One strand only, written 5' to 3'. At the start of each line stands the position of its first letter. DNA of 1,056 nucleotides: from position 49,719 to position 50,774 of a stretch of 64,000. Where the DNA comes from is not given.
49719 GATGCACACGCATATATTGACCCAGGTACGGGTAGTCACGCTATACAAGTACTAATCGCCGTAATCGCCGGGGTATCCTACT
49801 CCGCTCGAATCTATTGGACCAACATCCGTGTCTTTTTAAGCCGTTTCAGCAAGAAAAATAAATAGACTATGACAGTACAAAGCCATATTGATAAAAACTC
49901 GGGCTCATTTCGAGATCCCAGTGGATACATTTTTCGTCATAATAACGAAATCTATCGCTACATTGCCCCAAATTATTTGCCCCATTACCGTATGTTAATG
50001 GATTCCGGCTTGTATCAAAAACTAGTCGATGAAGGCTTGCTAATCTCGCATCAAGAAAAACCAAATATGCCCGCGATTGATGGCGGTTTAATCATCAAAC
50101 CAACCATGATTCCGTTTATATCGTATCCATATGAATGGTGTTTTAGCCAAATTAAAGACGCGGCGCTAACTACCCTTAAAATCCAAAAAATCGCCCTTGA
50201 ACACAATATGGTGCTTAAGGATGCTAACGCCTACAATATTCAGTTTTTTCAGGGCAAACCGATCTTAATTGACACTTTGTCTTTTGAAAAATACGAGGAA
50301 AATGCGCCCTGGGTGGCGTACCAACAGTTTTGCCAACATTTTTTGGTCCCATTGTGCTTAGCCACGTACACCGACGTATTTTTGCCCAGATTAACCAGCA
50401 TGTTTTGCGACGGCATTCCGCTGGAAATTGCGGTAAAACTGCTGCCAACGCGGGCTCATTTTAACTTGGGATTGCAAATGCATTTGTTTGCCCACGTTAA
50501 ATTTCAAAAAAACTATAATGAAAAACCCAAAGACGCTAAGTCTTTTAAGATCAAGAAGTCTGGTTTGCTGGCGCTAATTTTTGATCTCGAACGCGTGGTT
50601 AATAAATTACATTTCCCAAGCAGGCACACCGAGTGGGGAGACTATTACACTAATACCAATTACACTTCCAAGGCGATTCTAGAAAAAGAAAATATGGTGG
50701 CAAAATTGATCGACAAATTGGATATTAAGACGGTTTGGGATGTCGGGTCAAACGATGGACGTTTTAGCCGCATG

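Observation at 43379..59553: Complete-looking pseudaminic-acid-type nonulosonic acid pathway with extra methyltransferases and paired GT-B transferases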

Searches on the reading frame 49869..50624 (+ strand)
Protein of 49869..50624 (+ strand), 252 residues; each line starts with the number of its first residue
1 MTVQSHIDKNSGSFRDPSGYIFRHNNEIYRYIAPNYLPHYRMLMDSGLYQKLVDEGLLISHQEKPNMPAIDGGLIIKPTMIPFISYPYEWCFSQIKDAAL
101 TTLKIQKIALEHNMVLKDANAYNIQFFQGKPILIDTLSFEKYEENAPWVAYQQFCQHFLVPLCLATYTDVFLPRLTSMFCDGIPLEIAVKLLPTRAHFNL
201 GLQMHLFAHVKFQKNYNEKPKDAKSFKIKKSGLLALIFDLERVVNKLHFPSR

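Call 96: search_solved_structures(query=A4, max_evalue=10, show_alignments=2)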
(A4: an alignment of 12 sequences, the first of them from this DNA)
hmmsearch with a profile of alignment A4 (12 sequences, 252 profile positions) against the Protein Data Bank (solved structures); distinct sequences matched with E-value up to 10: 0.
